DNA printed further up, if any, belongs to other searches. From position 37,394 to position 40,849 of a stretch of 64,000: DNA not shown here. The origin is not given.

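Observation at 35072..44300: RND multidrug-type efflux operon fused in-frame-overlap to a complete bacillithiol biosynthesis operon (tolC-mfp-rnd-bshC-bshA-bshB)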

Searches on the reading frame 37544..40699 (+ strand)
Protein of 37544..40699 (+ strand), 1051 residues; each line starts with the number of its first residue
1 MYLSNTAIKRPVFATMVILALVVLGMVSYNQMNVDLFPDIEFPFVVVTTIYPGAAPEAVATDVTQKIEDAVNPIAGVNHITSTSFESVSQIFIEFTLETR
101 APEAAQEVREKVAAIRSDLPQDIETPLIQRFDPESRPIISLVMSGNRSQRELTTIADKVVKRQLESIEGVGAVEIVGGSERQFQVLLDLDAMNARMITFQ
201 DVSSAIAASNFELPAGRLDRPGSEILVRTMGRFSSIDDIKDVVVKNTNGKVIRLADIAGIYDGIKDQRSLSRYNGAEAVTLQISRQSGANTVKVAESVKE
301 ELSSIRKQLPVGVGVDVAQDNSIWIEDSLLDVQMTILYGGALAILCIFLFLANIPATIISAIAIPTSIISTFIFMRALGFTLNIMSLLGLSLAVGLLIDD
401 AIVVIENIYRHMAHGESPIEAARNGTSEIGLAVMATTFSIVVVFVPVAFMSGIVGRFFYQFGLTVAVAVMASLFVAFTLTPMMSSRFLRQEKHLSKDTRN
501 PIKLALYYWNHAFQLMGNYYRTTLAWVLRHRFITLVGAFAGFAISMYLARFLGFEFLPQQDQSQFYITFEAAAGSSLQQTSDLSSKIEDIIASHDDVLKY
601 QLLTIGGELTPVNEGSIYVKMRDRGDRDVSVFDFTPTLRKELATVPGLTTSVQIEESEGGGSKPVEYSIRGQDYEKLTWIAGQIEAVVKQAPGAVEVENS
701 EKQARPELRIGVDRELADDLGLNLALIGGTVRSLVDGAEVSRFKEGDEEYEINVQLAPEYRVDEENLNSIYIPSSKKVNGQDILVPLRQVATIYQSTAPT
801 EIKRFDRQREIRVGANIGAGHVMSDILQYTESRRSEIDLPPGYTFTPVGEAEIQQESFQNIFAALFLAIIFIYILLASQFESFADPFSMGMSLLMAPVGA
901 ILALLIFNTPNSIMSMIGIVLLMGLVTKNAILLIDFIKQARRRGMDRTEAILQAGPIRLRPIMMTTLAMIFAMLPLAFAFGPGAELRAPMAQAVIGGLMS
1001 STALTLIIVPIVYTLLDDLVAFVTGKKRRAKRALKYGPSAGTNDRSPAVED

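Call 3: search_protein_families(library=ncbifam, proteins=[window:37544-40699:+])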
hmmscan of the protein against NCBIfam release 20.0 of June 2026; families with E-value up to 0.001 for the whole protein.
window:37544-40699:+ (1051 aa): 18 families
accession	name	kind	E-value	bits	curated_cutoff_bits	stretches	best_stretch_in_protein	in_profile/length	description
NF033617.1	RND_permease_2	subfamily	1.8e-267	890.3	1250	1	5-1017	2-1008/1009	multidrug efflux RND transporter permease subunit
NF000282.2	RND_permease_1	subfamily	8e-187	623.3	1250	1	7-1016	4-1027/1029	multidrug efflux RND transporter permease subunit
NF007905.0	PRK10614.1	equivalog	3.3e-179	597.8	1774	1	7-1026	7-1018/1025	multidrug efflux RND transporter permease subunit MdtC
NF007798.0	PRK10503.1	equivalog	4.9e-173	577.3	1584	1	6-1031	15-1037/1040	MdtB/MuxB family multidrug efflux RND transporter permease subunit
TIGR00915.1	2A0602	subfamily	1.5e-166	556.1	940.35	1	4-1031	2-1043/1050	efflux RND transporter permease subunit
TIGR00914.1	2A0601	subfamily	1.8e-150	502.8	701.45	1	6-1016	8-1035/1051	CusA/CzcA family heavy metal efflux RND transporter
NF007133.0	PRK09579.1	equivalog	7.8e-146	487.2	1763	1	1-1017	1-1003/1017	multidrug efflux RND transporter permease subunit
NF007842.1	PRK10555.1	equivalog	1.9e-122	410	1854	1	4-1016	2-1026/1036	multidrug efflux RND transporter permease AcrD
NF007131.0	PRK09577.1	equivalog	8.2e-121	404.5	1768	1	7-1032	5-1038/1045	multidrug efflux RND transporter permease subunit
NF000037.1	RND_perm_OqxB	exception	7.7e-104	348.4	2200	1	2-1021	2-1039/1050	multidrug efflux RND transporter permease subunit OqxB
NF011706.2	PRK15127.1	equivalog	1.6e-101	340.9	2150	1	5-1015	3-1028/1049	multidrug efflux RND transporter permease subunit AcrB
TIGR00921.1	2A067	subfamily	5.5e-09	34.6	351.9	1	236-483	479-730/733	hydrophobe/amphiphile efflux-3 (HAE3) family transporter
NF009583.0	PRK13024.1-3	subfamily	7.3e-09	34.2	721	1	334-523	283-467/755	protein translocase subunit SecDF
TIGR00916.1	2A0604s01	subfamily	1.1e-08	35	148.6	2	338-476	94-230/231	SecD/SecF family protein translocase subunit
NF009580.0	PRK13023.1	equivalog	1.3e-07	30.2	1153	1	343-493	304-453/775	protein translocase subunit SecDF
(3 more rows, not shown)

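Call 4: search_protein_families(library=pfam, proteins=[window:37544-40699:+])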
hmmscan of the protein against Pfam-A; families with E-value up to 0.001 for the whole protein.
window:37544-40699:+ (1051 aa): 2 families
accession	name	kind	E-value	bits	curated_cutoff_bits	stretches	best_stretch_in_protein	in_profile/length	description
PF00873.25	ACR_tran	-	2.6e-287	956.1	28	1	4-1016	2-1020/1021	AcrB/AcrD/AcrF family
PF03176.21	MMPL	-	3.2e-10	39.9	20.5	2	343-483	166-298/333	MMPL family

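Call 16: search_solved_structures(query=window:37544-40699:+, max_evalue=1e-50)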
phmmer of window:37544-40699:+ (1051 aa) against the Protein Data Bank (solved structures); distinct sequences matched with E-value up to 1e-50: 80 (the best 60 are shown).
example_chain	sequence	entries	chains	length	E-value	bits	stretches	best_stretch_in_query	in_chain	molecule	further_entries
9lyq_B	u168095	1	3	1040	3.9e-148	498.2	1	7-1025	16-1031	Multidrug resistance protein MdtB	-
22xk_B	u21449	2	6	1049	2.1e-118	399.8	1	6-1023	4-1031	MexBYB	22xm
7m4p_A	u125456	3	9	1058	1.2e-115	390.6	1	7-1018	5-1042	Efflux pump membrane transporter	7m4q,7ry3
8f3e_A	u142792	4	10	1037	7.6e-115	388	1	4-1016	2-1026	Efflux pump membrane transporter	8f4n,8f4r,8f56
5t0o_A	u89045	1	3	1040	2.8e-114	386.1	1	5-1026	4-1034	CmeB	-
8gjj_B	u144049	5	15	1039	6.7e-114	384.9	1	5-1026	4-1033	Efflux pump membrane transporter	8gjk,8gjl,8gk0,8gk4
5lq3_A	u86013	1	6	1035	8e-114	384.6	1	5-1022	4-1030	CmeB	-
7b8p_A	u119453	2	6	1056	2.2e-111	376.5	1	3-1034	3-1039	Efflux pump membrane transporter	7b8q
9e9f_B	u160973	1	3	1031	5e-111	375.3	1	7-1016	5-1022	Efflux pump membrane transporter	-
8z1u_A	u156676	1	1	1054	5.9e-111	375.1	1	7-1019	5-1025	Efflux pump membrane transporter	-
6ows_A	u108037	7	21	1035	2.2e-110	373.2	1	5-1021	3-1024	Efflux pump membrane transporter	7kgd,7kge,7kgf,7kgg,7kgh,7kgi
9qpr_C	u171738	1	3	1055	4.1e-109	369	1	4-1021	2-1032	Multidrug resistance protein MdtF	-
9lyj_C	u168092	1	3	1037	6.7e-109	368.3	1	4-1021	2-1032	Multidrug resistance protein MdtF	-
9qps_A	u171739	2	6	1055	8.6e-109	368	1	4-1021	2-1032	Multidrug resistance protein MdtF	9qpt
7wls_A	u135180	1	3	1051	1.5e-108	367.2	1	7-1035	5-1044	Efflux pump membrane transporter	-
7b5p_B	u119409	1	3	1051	1.2e-101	344.3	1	5-1015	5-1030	Efflux pump membrane transporter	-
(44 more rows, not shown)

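Call 23: find_homologous_proteins(query=window:37544-40696:+, max_evalue=1e-100)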
Query window:37544-40696:+ (1051 aa): 7981 proteins with E <= 1e-100 among 8000 candidates; the best 120 are listed.
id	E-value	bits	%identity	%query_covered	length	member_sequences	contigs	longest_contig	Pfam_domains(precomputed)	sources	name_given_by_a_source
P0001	0.0e+0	2275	100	100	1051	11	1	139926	PF03176.22,PF00873.26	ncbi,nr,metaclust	ncbi:MAG: hypothetical protein A2W25_08060 [candidate division Zixibacteria bacterium RBG_16_53_22]|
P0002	0.0e+0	2002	87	100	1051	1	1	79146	PF03176.22,PF00873.26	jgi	jgi:HAE1 family hydrophobic/amphiphilic exporter-1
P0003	0.0e+0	1999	86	100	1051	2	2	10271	PF03176.22,PF00873.26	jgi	-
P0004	0.0e+0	1950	84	100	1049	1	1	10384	PF03176.22,PF00873.26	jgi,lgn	jgi:HAE1 family hydrophobic/amphiphilic exporter-1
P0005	0.0e+0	1861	80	100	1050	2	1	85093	PF03176.22,PF00873.26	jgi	jgi:HAE1 family hydrophobic/amphiphilic exporter-1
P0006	0.0e+0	1847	82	98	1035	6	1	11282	PF03176.22,PF00873.26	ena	-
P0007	0.0e+0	1789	79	97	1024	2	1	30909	PF03176.22,PF00873.26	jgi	jgi:HAE1 family hydrophobic/amphiphilic exporter-1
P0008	0.0e+0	1778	78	98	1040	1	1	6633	PF03176.22,PF00873.26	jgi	jgi:hydrophobe/amphiphile efflux-1 (HAE1) family protein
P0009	0.0e+0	1676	73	100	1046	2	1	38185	PF03176.22,PF00873.26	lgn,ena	-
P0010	0.0e+0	1671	72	99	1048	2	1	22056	PF03176.22,PF00873.26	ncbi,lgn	-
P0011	0.0e+0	1639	72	98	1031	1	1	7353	PF03176.22,PF00873.26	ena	-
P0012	0.0e+0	1626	71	100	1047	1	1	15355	PF03176.22,PF00873.26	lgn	-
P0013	0.0e+0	1613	70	99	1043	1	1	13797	PF03176.22,PF00873.26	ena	-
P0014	0.0e+0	1582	68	100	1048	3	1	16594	PF03176.22,PF00873.26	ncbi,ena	-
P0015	0.0e+0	1579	69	98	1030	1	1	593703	PF03176.22,PF00873.26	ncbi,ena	-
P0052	0.0e+0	1240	56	98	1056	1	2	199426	PF03176.22,PF00873.26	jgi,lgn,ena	-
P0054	0.0e+0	1230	56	98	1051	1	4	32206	PF03176.22,PF00873.26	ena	-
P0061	0.0e+0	1216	56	97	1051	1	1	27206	PF03176.22,PF00873.26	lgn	-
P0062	0.0e+0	1211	54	98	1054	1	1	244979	PF03176.22,PF00873.26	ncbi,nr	ncbi:MAG: efflux RND transporter permease subunit [candidate division Zixibacteria bacterium]|nr:eff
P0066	0.0e+0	1172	52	98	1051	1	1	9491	PF03176.22,PF00873.26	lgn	-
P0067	0.0e+0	1171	55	97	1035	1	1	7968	PF03176.22,PF00873.26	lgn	-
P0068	0.0e+0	1162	53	97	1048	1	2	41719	PF03176.22,PF00873.26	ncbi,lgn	-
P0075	0.0e+0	1154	54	98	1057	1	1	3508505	PF03176.22,PF00873.26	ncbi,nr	ncbi:Acriflavin resistance protein [Candidatus Zixiibacteriota bacterium]|nr:Acriflavin resistance p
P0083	0.0e+0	1150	53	98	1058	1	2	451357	PF03176.22,PF00873.26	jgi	jgi:HAE1 family hydrophobic/amphiphilic exporter-1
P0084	0.0e+0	1149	52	99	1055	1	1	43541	PF03176.22,PF00873.26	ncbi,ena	-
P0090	0.0e+0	1147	54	97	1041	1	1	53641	PF03176.22,PF00873.26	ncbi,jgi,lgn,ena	-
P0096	0.0e+0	1145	54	98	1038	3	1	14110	PF03176.22,PF00873.26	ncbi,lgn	ncbi:MAG: efflux RND transporter permease subunit [Candidatus Zixiibacteriota bacterium]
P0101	0.0e+0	1144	51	98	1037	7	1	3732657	PF03176.22,PF00873.26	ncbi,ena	-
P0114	0.0e+0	1141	53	98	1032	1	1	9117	PF03176.22,PF00873.26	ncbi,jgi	jgi:HAE1 family hydrophobic/amphiphilic exporter-1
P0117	0.0e+0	1140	52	97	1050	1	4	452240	PF03176.22,PF00873.26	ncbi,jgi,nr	ncbi:MAG: efflux RND transporter permease subunit [Ignavibacteria bacterium]|jgi:HAE1 family hydroph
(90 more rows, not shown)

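Call 25: find_encoding_contigs(protein=P0052, flank=8000, max_places=2)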
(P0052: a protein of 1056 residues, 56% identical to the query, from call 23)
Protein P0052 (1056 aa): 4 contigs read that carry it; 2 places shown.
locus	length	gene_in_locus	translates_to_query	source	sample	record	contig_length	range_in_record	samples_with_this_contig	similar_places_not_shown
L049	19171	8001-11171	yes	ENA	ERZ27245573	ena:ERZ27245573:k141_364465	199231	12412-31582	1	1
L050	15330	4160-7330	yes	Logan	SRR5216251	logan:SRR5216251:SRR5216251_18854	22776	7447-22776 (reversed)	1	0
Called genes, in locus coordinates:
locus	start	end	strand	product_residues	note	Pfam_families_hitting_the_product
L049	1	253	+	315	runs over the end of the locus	PF02790:COX2_TM, PF02433:FixO (faint), PF00116:COX2, PF00034:Cytochrom_C (weak), PF13442:Cytochrome_CBB3 (faint)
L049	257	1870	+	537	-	PF00115:COX1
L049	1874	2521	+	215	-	PF00510:COX3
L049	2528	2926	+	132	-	PF03626:COX4_pro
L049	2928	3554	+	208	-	PF02630:SCO1-SenC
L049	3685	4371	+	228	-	PF00440:TetR_N, PF17932:TetR_C_24 (weak), PF17938:TetR_C_29 (faint)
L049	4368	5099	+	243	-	PF00730:HhH-GPD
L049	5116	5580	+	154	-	-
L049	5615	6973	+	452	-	PF02321:OEP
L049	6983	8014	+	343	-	PF25967:RND-MFP_C (faint), PF25973:BSH_CzcB (faint), PF25881:HH_YBHG (weak), PF25885:HH_EMRA (weak), PF25893:HH_CzcB, PF25954:Beta-barrel_RND_2, PF25975:CzcB_C (weak), PF25989:YknX_C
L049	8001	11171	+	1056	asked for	PF00873:ACR_tran, PF03176:MMPL (weak)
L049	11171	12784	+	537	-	PF10079:Rossmann-like_BshC, PF24850:CC_BshC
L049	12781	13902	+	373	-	PF13439:Glyco_transf_4, PF13477:Glyco_trans_4_2, PF13579:Glyco_trans_4_4, PF20706:GT4-conflict, PF00534:Glycos_transf_1, PF13692:Glyco_trans_1_4, PF13524:Glyco_trans_1_2 (weak)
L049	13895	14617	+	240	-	PF02585:PIG-L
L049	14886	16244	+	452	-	PF01938:TRAM (weak), PF05958:tRNA_U5-meth_tr, PF05175:MTS, PF13847:Methyltransf_31, PF13649:Methyltransf_25, PF05958:tRNA_U5-meth_tr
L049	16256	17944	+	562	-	PF05960:DUF885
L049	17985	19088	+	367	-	PF00149:Metallophos (weak)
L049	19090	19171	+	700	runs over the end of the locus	PF02463:SMC_N (faint), PF13175:AAA_15, PF13476:AAA_23, PF13514:AAA_27, PF13555:AAA_29 (weak)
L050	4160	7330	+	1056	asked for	PF00873:ACR_tran, PF03176:MMPL (weak)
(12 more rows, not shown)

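Call 26: find_encoding_contigs(protein=P0117, flank=8000, max_places=2)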
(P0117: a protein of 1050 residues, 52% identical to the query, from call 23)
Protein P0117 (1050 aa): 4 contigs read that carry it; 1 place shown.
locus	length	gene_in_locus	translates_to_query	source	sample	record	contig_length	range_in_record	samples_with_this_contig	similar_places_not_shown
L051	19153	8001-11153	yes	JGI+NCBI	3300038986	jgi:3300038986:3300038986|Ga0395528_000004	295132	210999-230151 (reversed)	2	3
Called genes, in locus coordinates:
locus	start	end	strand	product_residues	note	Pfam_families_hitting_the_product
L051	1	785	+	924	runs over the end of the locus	PF00128:Alpha-amylase, PF18962:Por_Secre_tail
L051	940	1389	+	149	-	PF05163:DinB, PF12867:DinB_2 (weak)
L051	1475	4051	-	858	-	PF07452:CHRD, PF18962:Por_Secre_tail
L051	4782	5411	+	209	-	PF00440:TetR_N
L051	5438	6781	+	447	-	PF02321:OEP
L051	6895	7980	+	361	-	PF25917:BSH_RND, PF25973:BSH_CzcB (weak), PF25885:HH_EMRA (weak), PF25876:HH_MFP_RND (weak), PF25893:HH_CzcB (weak), PF25954:Beta-barrel_RND_2, PF25989:YknX_C, PF25975:CzcB_C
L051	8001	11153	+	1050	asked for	PF00873:ACR_tran, PF03176:MMPL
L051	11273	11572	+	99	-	PF00543:P-II (weak)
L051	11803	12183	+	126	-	PF09685:MamF_MmsF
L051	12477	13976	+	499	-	PF00266:Aminotran_5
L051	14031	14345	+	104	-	PF09650:PHA_gran_rgn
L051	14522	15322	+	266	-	PF08867:FRG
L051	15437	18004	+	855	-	-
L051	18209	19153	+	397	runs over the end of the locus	PF00389:2-Hacid_dh, PF02826:2-Hacid_dh_C, PF22629:ACT_AHAS_ss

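Call 27: find_encoding_contigs(protein=P0062, flank=8000, max_places=1)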
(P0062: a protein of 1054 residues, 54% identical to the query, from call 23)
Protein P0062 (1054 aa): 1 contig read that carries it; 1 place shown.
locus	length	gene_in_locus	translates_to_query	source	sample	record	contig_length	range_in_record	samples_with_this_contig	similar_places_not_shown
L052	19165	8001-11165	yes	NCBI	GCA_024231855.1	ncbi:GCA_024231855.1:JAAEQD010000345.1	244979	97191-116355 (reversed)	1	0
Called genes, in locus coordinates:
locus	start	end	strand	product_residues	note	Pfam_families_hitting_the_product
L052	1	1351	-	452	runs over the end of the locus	PF00171:Aldedh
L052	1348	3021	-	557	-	PF02776:TPP_enzyme_N, PF00205:TPP_enzyme_M, PF02775:TPP_enzyme_C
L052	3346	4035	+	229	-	PF00730:HhH-GPD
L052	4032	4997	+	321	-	PF01544:CorA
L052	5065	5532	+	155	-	-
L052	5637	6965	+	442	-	PF02321:OEP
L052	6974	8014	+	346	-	PF25954:Beta-barrel_RND_2 (weak), PF25967:RND-MFP_C (faint), PF25975:CzcB_C (faint), PF25989:YknX_C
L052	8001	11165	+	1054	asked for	PF00873:ACR_tran, PF03176:MMPL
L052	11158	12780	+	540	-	PF10079:Rossmann-like_BshC, PF24850:CC_BshC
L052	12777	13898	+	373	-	PF13439:Glyco_transf_4, PF13477:Glyco_trans_4_2, PF13579:Glyco_trans_4_4, PF20706:GT4-conflict, PF00534:Glycos_transf_1, PF13692:Glyco_trans_1_4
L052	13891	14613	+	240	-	PF02585:PIG-L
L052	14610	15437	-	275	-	-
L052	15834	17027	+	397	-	PF00753:Lactamase_B (weak), PF18962:Por_Secre_tail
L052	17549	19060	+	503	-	PF01370:Epimerase, PF05368:NmrA, PF13460:NAD_binding_10, PF11066:DUF2867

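Call 28: find_encoding_contigs(protein=P0075, flank=8000, max_places=1)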
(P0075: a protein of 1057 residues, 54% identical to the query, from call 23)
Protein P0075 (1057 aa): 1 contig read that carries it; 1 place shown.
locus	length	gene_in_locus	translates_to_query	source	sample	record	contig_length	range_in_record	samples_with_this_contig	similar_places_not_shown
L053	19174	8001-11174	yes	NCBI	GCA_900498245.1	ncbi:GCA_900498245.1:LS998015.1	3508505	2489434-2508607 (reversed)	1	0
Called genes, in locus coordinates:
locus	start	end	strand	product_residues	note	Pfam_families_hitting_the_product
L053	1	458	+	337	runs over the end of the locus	PF00092:VWA, PF06707:DUF1194 (faint), PF13519:VWA_2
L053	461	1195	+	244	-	PF13432:TPR_16, PF13414:TPR_11, PF14559:TPR_19, PF13424:TPR_12, PF00515:TPR_1, PF07719:TPR_2, PF13181:TPR_8, PF13414:TPR_11, +10 more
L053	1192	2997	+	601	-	PF13584:BatD, PF14316:DUF4381 (weak)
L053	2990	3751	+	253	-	PF07719:TPR_2 (faint), PF13432:TPR_16 (weak), PF00515:TPR_1 (weak)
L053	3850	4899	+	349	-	PF03706:LPG_synthase_TM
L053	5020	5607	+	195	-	PF00440:TetR_N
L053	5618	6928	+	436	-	PF02321:OEP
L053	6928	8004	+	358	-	PF25919:BSH_CusB (weak), PF25917:BSH_RND, PF25973:BSH_CzcB, PF25954:Beta-barrel_RND_2, PF25989:YknX_C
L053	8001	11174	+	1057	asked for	PF00873:ACR_tran, PF03176:MMPL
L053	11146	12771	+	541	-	PF10079:Rossmann-like_BshC, PF24850:CC_BshC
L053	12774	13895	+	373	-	PF13439:Glyco_transf_4, PF13477:Glyco_trans_4_2, PF13579:Glyco_trans_4_4, PF20706:GT4-conflict, PF00534:Glycos_transf_1, PF13692:Glyco_trans_1_4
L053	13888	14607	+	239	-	PF02585:PIG-L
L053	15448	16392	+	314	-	PF00404:Dockerin_1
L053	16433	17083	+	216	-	PF03352:Adenine_glyco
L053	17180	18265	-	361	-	PF24517:CBM96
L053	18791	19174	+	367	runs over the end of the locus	PF00155:Aminotran_1_2 (weak), PF01041:DegT_DnrJ_EryC1, PF01212:Beta_elim_lyase (weak), PF01053:Cys_Met_Meta_PP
